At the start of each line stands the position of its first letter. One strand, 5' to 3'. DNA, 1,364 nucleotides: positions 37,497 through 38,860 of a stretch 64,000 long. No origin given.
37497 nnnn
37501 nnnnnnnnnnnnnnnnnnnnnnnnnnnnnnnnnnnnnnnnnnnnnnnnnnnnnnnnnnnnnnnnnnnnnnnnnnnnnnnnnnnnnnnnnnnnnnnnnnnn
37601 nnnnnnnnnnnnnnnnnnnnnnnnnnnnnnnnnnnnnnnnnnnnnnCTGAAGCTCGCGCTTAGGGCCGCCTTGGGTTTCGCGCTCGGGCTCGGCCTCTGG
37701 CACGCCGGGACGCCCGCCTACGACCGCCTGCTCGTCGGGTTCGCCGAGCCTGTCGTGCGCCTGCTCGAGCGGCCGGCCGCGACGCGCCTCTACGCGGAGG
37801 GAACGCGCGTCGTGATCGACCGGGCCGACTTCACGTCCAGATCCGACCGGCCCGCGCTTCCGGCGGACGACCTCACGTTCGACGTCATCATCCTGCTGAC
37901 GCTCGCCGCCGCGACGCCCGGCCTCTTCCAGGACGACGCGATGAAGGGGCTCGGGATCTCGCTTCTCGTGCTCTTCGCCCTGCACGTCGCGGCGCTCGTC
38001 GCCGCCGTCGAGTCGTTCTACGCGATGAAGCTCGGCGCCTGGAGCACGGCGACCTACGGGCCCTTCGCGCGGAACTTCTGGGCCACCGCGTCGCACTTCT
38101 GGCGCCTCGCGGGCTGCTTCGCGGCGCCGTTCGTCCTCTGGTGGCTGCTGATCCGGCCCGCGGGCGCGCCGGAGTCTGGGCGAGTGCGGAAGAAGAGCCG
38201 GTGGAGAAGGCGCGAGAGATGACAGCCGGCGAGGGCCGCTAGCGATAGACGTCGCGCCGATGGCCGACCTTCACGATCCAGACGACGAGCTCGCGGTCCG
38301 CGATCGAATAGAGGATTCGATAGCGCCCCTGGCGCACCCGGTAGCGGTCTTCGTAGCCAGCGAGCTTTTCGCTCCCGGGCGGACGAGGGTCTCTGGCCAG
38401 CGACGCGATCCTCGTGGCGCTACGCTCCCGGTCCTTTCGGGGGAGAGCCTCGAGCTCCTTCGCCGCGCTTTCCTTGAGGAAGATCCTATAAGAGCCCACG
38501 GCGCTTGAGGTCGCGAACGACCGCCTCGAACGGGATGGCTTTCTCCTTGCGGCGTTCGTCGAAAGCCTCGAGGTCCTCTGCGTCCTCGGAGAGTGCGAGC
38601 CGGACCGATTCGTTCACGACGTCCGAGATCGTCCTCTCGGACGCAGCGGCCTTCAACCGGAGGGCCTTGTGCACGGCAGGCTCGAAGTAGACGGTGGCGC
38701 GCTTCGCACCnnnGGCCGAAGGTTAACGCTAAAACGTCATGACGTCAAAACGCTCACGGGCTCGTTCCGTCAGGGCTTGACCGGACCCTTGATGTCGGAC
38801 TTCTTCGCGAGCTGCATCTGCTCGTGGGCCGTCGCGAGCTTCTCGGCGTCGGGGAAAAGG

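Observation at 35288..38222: Promoter-to-terminator unit for a 4x tandem-domain secreted protein, followed by a short exosortase-like gene with no obvious sorting-signal substrate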

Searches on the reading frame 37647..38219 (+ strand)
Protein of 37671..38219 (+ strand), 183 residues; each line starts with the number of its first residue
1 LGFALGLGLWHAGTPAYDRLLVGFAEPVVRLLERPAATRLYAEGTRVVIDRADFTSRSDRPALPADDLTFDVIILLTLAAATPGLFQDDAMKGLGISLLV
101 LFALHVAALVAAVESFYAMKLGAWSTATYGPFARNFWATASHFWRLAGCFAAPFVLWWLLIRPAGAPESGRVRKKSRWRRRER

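Call 3: search_protein_families(library=ncbifam, proteins=[window:37671-38219:+], max_evalue=1)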
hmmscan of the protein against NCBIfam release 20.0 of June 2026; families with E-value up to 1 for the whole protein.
window:37671-38219:+ (183 aa): 2 families
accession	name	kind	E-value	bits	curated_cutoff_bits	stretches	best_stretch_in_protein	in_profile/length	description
NF058543.1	ActPatMycb56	equivalog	0.099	11.5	460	1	88-121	226-259/317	acetyltransferase Pat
NF041730.1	XrtH_assoc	equivalog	0.86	9.3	35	0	68-162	88-182/184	exosortase H-associated membrane protein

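Call 4: search_protein_families(library=pfam, proteins=[window:37671-38219:+], max_evalue=1)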
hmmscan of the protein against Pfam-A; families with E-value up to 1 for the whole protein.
window:37671-38219:+ (183 aa): 0 families

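Call 25: find_homologous_proteins(query=A4, max_evalue=0.001)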
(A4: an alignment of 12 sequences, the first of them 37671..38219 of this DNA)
Query A4 (12 sequences) (183 aa, profile of the alignment): 114 proteins with E <= 0.001 among 8000 candidates.
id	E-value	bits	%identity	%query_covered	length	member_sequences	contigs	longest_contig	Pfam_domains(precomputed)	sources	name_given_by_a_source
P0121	2.5e-75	270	98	100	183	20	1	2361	-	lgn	-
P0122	1.5e-74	268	62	86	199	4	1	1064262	-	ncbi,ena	-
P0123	1.7e-74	267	60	88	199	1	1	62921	-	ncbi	ncbi:MAG: hypothetical protein ACHQPI_07430 [Thermoanaerobaculia bacterium]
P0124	1.1e-73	265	77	88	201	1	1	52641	-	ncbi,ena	-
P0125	1.5e-73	264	77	91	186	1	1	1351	-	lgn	-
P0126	2.7e-73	264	65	92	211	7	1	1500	-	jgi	-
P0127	3.0e-73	263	59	97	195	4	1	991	-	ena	-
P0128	3.1e-73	263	82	100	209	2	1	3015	-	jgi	jgi:hypothetical protein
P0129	4.6e-73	263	67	88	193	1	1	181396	-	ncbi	-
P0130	1.7e-72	261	65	96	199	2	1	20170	-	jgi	jgi:hypothetical protein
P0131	2.5e-72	260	70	93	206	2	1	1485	-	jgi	jgi:hypothetical protein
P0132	6.8e-72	259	67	84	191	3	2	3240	-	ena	-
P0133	8.5e-72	259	60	92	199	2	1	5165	-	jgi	jgi:hypothetical protein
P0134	1.1e-71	258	73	96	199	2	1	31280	-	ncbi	ncbi:MAG: hypothetical protein WCC53_07900 [Thermoanaerobaculia bacterium]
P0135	1.2e-71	258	66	85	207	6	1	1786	-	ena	-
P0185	1.7e-56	209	48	99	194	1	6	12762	PF28117.1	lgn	-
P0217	1.9e-41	160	24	54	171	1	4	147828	-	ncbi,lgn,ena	-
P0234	5.9e-16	77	37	10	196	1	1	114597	-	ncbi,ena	-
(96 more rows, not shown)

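Call 27: search_protein_families(library=pfam, proteins=[P0185, P0123, P0217, P0234], max_evalue=0.01)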
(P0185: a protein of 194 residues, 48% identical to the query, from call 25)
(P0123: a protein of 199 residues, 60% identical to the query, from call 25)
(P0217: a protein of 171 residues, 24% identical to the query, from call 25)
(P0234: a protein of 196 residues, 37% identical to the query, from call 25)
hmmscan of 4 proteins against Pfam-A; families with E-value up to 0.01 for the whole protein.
P0185 (194 aa): 0 families

P0123 (199 aa): 0 families

P0217 (171 aa): 0 families

P0234 (196 aa): 0 families

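Call 49: predict_structure(alignment_id=A6)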
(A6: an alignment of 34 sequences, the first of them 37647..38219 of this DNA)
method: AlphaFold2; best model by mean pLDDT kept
length: 191 residues; sequences in the alignment: 34
mean_pLDDT: 88.0   pTM: 0.83
mean pLDDT of the five models: 88.0, 87.8, 86.7, 86.3, 85.6
residues with pLDDT >= 90: 121; 70-90: 49; 50-70: 21; < 50: 0
segments of 3 or more residues with pLDDT < 50: none
pLDDT, mean of each block of 10 residues (from residue 1): 92 90 93 97 93 91 78 85 94 89 96 96 91 90 95 92 92 61 57 58
secondary structure, 60 per line:
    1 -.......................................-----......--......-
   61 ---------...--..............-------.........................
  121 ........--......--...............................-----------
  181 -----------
elements in order: H2-40 E46-51 E54-59 E70-72 H75-88 H96-128 H131-136 H139-169

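Call 65: search_protein_representatives(alignment_id=A6)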
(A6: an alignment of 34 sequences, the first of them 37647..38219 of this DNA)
Query: 34 sequences, 194 profile positions. Proteins with E-value up to 0.001 (for the whole library): 387; up to 1e-10: 201; up to 1e-30: 56. The best 150 are listed.
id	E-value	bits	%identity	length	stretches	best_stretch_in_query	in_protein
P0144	6.2e-72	257.5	-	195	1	6-186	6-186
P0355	4.4e-69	248.2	-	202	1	3-180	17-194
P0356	2.6e-61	222.8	-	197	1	3-188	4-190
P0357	4.3e-60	218.8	-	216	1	4-190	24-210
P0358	2.8e-59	216.2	-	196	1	3-192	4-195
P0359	1.9e-57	210.2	-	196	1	6-188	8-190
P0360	3.1e-56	206.2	-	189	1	7-185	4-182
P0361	9.4e-56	204.7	-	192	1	6-191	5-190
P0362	2.9e-54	199.8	-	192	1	5-189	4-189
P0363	8.1e-54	198.4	-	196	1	6-193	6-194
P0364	9.8e-52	191.6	-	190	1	5-188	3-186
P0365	3.7e-50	186.4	-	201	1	6-188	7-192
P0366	4.1e-50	186.3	-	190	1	5-188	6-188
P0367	1.2e-49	184.7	-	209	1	6-190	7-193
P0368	1.8e-49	184.2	-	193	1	7-190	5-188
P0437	7.7e-25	103.8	-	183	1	3-183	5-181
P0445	1.1e-22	96.8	-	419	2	6-172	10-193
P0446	1.6e-22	96.2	-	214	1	8-176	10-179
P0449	6.4e-22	94.3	-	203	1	4-188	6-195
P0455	5.2e-21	91.3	-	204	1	7-174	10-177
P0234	6.4e-21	91.0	-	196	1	6-162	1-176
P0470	6.2e-19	84.5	-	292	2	31-102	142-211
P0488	2.3e-16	76.2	-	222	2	133-185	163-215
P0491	5.0e-16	75.1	-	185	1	7-181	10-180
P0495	1.2e-15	73.8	-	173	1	4-175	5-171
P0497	1.4e-15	73.6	-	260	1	4-104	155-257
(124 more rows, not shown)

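Call 66: search_protein_families(library=ncbifam, proteins=[P0445, P0470, P0497, P0488, P0437, P0446, P0449, P0455, P0491, P0495], max_evalue=0.1)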
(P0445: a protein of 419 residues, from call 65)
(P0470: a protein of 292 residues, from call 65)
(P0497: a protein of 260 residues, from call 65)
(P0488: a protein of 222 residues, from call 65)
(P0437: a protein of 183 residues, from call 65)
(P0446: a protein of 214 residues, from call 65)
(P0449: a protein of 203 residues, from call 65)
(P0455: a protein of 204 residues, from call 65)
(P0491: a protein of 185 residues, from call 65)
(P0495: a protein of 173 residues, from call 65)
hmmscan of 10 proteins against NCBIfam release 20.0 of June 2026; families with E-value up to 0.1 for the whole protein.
P0445 (419 aa): 1 family
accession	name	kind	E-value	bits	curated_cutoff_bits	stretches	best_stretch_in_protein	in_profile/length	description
NF041730.1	XrtH_assoc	equivalog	0.00019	21.2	35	1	10-193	3-180/184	exosortase H-associated membrane protein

P0470 (292 aa): 8 families
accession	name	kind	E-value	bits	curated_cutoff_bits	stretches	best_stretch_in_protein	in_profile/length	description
TIGR04177.1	exosort_XrtH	exception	1.1e-15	57.9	86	1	16-80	88-152/158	exosortase H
TIGR04300.1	exosort_XrtM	exception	1.6e-09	38.4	125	1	16-81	77-142/150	exosortase family protein XrtM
TIGR04178.1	exo_archaeo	signature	4.1e-09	36.6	23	1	16-79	27-93/97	exosortase/archaeosortase family protein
TIGR04144.1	archaeo_VPXXXP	exception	1.3e-08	34.9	150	1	19-80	89-150/156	archaeosortase B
NF046081.1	exosort_XrtX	exception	6.3e-07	29.4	170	1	16-84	95-163/168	exosortase X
NF046083.1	exosort_XrtY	exception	2.9e-05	24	160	1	16-76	105-165/168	exosortase Y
NF033505.2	paceosortase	exception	0.0082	16.3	80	1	20-77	85-142/167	pacearchaeosortase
TIGR04128.1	exoso_Fjoh_1448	exception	0.04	14.1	90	1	18-81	107-170/174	exosortase family protein XrtF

P0497 (260 aa): 0 families

P0488 (222 aa): 0 families

P0437 (183 aa): 0 families

P0446 (214 aa): 10 families
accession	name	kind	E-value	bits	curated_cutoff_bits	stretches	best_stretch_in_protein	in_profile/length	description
NF004088.0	PRK05590.1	equivalog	1.3e-10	41.9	140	1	186-209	140-163/166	hypothetical protein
NF007704.0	PRK10396.1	equivalog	3.3e-10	40.3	149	1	171-210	181-220/221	hypothetical protein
TIGR04102.1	SWIM_PBPRA1643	hypoth_equivalog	5.1e-09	36.5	68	1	186-209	84-107/108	PBPRA1643 family SWIM/SEC-C metal-binding motif protein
NF002592.0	PRK02250.1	equivalog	6.8e-09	36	158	1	184-209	141-166/167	hypothetical protein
NF002449.0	PRK01617.1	equivalog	2.4e-08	34.5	141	1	188-209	131-152/154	hypothetical protein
NF041730.1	XrtH_assoc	equivalog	1.3e-07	31.6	35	1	9-177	4-182/184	exosortase H-associated membrane protein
NF001213.0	PRK00183.1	equivalog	2e-07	31.2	158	1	190-210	133-153/157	hypothetical protein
NF008970.0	PRK12318.1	equivalog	0.0014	18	267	1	191-210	1-20/291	methionyl aminopeptidase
NF003262.0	PRK04233.1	equivalog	0.014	15.5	204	1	193-209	6-22/129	hypothetical protein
NF002486.0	PRK01752.1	equivalog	0.037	14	120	1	194-209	138-153/157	YchJ family protein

P0449 (203 aa): 1 family
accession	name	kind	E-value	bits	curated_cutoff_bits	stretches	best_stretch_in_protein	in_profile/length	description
NF041730.1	XrtH_assoc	equivalog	8.7e-07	28.8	35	1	7-176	2-177/184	exosortase H-associated membrane protein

P0455 (204 aa): 1 family
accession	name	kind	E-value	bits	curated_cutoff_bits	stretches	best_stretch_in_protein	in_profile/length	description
NF041730.1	XrtH_assoc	equivalog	0.0011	18.8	35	1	78-174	83-179/184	exosortase H-associated membrane protein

P0491 (185 aa): 1 family
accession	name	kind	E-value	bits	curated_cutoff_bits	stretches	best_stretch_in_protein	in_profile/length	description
NF041730.1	XrtH_assoc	equivalog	0.0019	18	35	1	10-166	4-171/184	exosortase H-associated membrane protein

P0495 (173 aa): 0 families

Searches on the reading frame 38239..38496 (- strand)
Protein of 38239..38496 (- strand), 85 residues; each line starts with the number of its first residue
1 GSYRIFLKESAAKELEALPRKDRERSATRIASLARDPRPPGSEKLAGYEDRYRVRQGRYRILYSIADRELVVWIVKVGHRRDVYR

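Call 27: search_protein_families(library=pfam, proteins=[window:38239-38496:-], max_evalue=0.01)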
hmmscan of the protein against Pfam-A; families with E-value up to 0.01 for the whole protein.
window:38239-38496:- (85 aa): 1 family
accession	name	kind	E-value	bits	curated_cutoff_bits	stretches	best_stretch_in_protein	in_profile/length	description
PF05016.21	ParE_toxin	-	1.2e-11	45.5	23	1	6-84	2-89/89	ParE toxin of type II toxin-antitoxin system, parDE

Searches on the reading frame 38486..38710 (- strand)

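Call 27: search_protein_families(library=pfam, proteins=[window:38486-38710:-], max_evalue=0.01)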
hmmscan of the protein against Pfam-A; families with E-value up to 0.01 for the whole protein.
window:38486-38710:- (74 aa): 1 family
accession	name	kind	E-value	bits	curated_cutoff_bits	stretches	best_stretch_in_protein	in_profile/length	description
PF20605.4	Antitox_RHH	-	6.6e-05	23.4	27.2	1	3-36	5-38/50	Antitoxin-like ribbon-helix-helix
